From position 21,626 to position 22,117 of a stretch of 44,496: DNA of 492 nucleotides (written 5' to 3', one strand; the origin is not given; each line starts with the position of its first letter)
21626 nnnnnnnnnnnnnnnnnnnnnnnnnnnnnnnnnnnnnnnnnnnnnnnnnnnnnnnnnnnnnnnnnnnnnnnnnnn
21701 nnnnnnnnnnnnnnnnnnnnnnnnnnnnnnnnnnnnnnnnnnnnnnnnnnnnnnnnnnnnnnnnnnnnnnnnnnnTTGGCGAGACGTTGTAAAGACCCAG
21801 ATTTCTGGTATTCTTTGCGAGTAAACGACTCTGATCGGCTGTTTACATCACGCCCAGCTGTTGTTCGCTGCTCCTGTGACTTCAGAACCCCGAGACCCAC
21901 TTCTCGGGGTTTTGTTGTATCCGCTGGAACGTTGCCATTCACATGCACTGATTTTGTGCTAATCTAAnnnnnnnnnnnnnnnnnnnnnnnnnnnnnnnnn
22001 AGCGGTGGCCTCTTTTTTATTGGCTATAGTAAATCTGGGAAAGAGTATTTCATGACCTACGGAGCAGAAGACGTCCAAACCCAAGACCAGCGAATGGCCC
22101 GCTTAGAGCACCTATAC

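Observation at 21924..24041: Densest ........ array: 18 co-oriented sites in 2.1 kb just left of the packaging genes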

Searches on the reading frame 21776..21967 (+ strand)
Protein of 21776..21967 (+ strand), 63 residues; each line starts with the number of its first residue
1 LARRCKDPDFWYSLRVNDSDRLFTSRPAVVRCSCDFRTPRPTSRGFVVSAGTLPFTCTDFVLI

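Call 69: search_protein_families(library=phrogs, proteins=[window:21776-21967:+], max_evalue=0.01)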
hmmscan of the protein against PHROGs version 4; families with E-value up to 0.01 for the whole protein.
window:21776-21967:+ (63 aa): 0 families
